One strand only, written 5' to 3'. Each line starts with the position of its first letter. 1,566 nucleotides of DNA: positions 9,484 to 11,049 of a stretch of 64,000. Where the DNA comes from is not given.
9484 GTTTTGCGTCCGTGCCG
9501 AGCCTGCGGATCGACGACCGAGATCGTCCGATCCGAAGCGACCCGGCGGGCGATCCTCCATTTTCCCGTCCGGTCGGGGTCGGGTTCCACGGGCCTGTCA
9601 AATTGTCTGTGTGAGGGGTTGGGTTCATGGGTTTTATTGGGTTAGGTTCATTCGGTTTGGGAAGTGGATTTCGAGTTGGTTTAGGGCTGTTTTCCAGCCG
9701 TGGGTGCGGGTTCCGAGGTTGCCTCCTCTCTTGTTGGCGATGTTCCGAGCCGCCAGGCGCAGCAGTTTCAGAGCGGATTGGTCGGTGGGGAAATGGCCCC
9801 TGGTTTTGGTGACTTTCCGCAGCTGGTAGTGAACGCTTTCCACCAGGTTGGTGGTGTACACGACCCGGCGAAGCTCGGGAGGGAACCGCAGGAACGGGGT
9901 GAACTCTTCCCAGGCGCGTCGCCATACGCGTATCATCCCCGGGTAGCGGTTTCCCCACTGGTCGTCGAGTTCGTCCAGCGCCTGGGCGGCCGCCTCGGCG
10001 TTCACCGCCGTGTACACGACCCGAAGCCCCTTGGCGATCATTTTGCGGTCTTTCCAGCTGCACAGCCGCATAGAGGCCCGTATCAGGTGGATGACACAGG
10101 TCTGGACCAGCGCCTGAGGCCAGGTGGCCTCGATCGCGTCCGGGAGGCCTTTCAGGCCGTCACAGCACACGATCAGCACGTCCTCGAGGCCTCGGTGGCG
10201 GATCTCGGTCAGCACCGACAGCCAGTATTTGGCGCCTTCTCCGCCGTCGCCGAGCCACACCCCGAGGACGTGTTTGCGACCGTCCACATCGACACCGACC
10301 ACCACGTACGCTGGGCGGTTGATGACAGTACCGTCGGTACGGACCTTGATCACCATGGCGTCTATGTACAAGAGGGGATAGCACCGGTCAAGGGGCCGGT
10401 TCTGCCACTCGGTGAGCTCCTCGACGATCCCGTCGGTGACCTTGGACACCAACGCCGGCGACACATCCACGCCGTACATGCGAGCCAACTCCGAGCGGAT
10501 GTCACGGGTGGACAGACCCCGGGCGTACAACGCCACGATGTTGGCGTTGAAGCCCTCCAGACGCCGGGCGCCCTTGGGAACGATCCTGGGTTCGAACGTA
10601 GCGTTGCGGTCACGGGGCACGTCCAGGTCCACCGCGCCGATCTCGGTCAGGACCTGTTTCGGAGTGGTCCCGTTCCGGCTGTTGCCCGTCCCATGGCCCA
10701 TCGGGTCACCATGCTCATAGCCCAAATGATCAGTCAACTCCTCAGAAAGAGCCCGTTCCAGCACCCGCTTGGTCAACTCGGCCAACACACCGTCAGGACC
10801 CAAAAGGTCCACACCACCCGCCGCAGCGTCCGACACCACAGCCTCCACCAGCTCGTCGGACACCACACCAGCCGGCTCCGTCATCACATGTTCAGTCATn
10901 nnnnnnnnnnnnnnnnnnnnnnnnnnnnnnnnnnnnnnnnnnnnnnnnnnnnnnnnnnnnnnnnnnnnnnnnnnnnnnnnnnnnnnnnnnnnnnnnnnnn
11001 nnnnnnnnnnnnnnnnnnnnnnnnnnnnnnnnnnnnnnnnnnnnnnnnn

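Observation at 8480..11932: cas2 split by a composite IS1182-like element; adaptation module likely inactivated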

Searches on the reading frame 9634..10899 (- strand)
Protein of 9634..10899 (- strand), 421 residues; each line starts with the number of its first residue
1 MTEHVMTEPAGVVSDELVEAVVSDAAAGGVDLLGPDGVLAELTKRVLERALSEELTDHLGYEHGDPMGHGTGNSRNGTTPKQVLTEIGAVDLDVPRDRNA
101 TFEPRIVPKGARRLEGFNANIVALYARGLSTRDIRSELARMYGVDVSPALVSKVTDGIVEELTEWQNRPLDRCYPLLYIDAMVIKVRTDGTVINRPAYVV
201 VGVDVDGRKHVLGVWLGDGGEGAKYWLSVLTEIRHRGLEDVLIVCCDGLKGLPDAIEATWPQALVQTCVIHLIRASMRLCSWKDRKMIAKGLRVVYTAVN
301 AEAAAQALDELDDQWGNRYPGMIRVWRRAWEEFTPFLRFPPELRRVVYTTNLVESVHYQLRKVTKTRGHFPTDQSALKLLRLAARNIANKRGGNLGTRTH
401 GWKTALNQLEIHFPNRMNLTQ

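Call 4: search_protein_families(library=pfam, proteins=[window:9634-10899:-], max_evalue=0.01)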
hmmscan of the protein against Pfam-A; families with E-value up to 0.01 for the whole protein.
window:9634-10899:- (421 aa): 2 families
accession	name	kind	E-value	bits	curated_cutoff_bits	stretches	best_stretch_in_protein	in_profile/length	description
PF00872.24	Transposase_mut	-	5.2e-114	381.5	21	1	32-388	19-373/379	Transposase, Mutator family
PF10551.15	MULE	-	8.2e-05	23.4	27.6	1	194-273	14-97/99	MULE transposase domain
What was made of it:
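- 9591..10982 (-): nested IS256-family insertion sequence (1391-1392 bp) with an intact 421-aa transposase at 9634..10899. Pfam Transposase_mut 381.5 bits (call 4).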

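Call 18: search_protein_families(library=ncbifam, proteins=[window:9634-10899:-], max_evalue=0.001)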
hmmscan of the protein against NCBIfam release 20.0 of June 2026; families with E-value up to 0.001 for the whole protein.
window:9634-10899:- (421 aa): 5 families
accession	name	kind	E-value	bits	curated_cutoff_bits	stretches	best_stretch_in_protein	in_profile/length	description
NF033543.2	transpos_IS256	equivalog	7.8e-118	393.3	150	1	55-387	1-337/338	IS256 family transposase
NF033544.1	transpos_IS1249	exception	2.9e-12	46.4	300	1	183-367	93-264/382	IS1249 family transposase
NF041731.2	transpos_ISH6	equivalog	3.8e-11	42.4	240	1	42-286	33-281/414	ISH6 family transposase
NF033587.1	transpos_IS6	equivalog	0.00037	20.3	125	0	121-188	14-81/202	IS6 family transposase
NF048019.1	IS256_Zn_var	equivalog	0.00062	19.1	150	1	184-323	88-219/304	IS256 family transposase, variant Zn-binding type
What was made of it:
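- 9591..10982 (-): NCBIfam NF033543 393.3 bits, cutoff 150 (call 18).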

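Call 22: find_encoding_contigs(protein=window:9634-10899:-, flank=1500, max_places=10)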
Protein window:9634-10899:- (421 aa): no gene with exactly this product is on record in the collection.
